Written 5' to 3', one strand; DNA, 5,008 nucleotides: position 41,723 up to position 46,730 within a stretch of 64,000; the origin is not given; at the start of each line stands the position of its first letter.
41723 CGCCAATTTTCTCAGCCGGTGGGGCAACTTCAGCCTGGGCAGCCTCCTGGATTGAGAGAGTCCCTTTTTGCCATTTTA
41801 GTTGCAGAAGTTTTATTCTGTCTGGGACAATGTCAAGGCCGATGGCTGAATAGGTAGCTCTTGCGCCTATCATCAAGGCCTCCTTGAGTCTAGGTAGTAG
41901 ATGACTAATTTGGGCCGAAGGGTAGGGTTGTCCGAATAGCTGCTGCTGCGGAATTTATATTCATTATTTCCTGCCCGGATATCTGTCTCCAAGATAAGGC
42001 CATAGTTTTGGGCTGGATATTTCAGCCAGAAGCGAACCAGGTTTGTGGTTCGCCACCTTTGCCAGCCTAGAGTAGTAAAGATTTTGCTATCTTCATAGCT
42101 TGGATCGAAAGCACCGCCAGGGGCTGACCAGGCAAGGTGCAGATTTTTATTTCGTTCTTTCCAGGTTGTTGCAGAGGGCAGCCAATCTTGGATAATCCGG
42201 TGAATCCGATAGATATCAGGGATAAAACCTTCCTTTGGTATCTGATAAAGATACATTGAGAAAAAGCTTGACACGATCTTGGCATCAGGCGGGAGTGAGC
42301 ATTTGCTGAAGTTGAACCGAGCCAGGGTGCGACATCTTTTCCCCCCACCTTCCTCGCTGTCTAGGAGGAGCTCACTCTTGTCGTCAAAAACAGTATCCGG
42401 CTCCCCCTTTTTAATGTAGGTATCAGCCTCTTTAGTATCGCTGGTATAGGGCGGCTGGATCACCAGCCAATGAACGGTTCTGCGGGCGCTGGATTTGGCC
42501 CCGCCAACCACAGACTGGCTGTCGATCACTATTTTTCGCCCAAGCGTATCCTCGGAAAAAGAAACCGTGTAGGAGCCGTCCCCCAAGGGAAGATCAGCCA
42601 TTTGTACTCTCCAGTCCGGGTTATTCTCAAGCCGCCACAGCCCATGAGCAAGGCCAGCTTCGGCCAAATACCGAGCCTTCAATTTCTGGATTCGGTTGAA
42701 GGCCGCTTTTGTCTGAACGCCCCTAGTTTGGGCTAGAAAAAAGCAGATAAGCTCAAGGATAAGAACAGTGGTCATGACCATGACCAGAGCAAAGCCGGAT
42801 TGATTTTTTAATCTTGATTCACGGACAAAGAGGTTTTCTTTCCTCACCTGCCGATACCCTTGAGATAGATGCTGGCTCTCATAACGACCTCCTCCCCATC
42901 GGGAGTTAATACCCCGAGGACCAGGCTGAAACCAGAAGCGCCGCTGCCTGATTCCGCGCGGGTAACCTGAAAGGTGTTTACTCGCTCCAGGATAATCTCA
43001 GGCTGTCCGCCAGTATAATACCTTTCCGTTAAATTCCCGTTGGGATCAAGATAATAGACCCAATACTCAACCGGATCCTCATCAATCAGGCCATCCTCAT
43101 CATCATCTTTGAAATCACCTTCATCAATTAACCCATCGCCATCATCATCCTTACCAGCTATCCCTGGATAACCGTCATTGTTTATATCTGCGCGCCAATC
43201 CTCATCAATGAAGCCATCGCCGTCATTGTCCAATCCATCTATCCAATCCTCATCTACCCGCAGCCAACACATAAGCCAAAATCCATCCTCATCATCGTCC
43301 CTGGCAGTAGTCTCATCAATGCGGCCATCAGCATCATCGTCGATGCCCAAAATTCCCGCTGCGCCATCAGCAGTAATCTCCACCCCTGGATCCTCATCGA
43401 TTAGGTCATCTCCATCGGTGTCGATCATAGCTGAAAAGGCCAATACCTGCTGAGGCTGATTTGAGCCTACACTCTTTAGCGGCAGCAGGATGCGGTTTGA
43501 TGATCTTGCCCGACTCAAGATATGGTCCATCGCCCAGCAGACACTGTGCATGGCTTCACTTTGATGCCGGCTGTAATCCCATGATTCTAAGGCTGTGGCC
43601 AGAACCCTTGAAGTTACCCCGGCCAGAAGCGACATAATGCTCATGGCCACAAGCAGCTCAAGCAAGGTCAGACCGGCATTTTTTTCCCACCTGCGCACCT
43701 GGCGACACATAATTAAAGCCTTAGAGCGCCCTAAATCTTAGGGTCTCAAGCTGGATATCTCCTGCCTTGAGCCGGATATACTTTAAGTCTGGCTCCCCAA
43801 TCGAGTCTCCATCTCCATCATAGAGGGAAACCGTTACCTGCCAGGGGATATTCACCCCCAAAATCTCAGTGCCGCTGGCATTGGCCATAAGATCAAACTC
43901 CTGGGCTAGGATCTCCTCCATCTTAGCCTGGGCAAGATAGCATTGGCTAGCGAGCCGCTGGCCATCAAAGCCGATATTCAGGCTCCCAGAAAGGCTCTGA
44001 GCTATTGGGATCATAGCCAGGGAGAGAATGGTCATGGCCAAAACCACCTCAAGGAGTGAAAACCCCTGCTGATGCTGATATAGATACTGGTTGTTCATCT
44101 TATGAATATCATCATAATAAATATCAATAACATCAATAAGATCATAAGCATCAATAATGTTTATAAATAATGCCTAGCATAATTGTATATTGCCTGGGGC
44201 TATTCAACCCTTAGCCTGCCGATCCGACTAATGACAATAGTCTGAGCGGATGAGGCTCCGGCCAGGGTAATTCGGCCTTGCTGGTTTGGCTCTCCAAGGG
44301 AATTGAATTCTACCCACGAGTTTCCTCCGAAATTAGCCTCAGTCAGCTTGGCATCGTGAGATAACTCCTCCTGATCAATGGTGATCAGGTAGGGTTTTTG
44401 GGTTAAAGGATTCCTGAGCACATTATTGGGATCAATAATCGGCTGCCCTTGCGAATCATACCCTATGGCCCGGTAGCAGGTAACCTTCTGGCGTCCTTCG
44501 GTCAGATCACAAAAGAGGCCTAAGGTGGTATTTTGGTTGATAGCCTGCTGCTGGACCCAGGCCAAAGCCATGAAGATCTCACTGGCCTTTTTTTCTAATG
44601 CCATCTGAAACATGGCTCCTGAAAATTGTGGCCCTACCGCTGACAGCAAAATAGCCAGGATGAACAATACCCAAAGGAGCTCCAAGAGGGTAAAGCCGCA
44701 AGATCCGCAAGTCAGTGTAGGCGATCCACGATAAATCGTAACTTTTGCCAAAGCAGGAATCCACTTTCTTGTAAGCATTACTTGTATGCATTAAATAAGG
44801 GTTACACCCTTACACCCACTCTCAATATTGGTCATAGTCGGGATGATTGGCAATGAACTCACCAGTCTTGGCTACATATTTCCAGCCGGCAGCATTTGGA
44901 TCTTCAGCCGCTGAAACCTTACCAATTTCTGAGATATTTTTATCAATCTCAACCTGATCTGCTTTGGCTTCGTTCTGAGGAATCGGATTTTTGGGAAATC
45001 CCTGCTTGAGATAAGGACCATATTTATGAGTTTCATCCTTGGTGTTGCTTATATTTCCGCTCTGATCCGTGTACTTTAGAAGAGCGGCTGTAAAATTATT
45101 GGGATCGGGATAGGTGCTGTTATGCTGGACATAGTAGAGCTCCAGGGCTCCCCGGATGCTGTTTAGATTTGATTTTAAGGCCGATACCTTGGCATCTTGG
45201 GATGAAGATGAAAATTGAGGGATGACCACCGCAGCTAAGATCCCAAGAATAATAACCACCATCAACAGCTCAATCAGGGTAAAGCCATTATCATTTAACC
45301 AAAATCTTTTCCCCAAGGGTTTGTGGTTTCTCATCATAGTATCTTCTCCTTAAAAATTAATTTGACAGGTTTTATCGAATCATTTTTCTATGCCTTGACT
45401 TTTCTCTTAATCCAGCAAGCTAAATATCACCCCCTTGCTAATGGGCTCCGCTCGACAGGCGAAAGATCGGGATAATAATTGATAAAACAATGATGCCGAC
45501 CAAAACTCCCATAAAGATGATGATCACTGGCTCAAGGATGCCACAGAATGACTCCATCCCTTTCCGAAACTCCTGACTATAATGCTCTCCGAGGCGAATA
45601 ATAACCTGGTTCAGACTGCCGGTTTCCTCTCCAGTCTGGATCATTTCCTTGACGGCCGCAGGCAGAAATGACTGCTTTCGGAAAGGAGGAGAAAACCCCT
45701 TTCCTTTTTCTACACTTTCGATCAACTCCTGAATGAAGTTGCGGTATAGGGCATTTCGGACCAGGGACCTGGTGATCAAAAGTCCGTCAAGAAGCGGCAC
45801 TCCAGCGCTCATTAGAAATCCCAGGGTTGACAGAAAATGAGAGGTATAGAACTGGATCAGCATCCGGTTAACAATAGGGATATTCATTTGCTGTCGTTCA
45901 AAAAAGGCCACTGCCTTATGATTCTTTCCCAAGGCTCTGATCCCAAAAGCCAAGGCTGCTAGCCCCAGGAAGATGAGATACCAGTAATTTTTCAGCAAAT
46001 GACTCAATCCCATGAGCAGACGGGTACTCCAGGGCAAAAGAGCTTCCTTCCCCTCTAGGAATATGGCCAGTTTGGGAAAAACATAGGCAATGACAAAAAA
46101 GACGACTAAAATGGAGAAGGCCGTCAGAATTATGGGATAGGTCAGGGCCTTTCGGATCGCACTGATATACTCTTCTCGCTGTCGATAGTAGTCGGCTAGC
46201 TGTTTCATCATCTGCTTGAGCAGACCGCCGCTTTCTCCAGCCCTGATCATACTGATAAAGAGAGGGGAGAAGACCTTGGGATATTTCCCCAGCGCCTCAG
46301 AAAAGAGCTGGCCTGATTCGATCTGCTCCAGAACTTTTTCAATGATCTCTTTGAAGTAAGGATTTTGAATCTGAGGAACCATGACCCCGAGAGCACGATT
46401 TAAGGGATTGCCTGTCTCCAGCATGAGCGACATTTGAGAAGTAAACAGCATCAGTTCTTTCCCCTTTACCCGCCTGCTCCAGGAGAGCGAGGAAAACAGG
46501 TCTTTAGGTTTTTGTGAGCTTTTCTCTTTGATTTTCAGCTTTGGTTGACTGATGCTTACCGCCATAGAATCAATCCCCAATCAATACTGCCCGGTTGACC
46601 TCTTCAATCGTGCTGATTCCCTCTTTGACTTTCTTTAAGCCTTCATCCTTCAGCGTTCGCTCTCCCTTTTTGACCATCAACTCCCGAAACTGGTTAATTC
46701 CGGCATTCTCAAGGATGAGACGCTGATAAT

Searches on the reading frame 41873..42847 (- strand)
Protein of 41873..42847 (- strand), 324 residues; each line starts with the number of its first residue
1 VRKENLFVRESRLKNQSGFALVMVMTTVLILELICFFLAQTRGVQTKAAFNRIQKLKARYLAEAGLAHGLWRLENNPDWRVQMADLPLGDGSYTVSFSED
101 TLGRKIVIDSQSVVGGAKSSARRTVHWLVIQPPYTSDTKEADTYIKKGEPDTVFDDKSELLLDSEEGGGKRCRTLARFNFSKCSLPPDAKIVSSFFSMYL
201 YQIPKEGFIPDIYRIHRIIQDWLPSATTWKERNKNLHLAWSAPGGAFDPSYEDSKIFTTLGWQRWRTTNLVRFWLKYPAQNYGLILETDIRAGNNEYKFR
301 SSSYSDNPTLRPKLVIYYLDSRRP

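Call 29: search_protein_families(library=pfam, proteins=[window:41873-42847:-], max_evalue=0.00001)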
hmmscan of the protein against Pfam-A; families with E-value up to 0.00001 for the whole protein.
window:41873-42847:- (324 aa): 2 families
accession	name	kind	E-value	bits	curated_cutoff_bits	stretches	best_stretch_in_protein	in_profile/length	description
PF24517.2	CBM96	-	1.5e-07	31.8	26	1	135-314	3-160/164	Carbohydrate-binding module family 96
PF06848.17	Disaggr_repeat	-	2.1e-06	28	33.9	0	144-247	3-99/179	Disaggregatase related repeat domain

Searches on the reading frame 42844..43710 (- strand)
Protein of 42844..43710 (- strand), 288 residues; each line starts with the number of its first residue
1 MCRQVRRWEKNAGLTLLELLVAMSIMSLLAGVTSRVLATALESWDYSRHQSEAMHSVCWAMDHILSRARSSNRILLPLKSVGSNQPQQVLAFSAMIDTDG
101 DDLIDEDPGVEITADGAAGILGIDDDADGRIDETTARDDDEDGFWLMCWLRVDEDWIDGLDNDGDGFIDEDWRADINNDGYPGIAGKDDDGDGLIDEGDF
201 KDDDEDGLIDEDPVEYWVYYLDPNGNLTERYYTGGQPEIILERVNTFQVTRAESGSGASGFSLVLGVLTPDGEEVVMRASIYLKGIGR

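Call 29: search_protein_families(library=pfam, proteins=[window:42844-43710:-], max_evalue=0.00001)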
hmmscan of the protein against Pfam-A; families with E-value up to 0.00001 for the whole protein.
window:42844-43710:- (288 aa): 1 family
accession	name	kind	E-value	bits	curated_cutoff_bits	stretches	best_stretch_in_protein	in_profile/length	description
PF07963.17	N_methyl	-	5e-07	29.5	21.2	1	10-32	3-25/27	Prokaryotic N-terminal methylation motif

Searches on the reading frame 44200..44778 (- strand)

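Call 29: search_protein_families(library=pfam, proteins=[window:44200-44778:-], max_evalue=0.00001)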
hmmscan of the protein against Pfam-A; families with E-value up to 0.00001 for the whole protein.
window:44200-44778:- (192 aa): 1 family
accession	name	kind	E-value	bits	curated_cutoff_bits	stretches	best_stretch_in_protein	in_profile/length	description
PF12019.13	GspH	-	1.3e-07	32.5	21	1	65-187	2-108/108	Type II transport protein GspH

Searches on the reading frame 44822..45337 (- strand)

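Call 29: search_protein_families(library=pfam, proteins=[window:44822-45337:-], max_evalue=0.00001)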
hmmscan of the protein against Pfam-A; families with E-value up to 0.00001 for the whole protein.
window:44822-45337:- (171 aa): 1 family
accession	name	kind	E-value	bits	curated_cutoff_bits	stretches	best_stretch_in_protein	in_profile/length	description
PF07963.17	N_methyl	-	5.4e-08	32.5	21.2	1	15-38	3-26/27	Prokaryotic N-terminal methylation motif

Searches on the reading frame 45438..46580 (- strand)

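Call 29: search_protein_families(library=pfam, proteins=[window:45438-46580:-], max_evalue=0.00001)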
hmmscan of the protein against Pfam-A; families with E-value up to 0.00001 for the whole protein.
window:45438-46580:- (380 aa): 1 family
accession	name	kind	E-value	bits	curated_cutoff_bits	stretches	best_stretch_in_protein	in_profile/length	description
PF00482.28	T2SSF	-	4.2e-55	185.5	25.2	2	46-169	1-125/125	Type II secretion system (T2SS), protein F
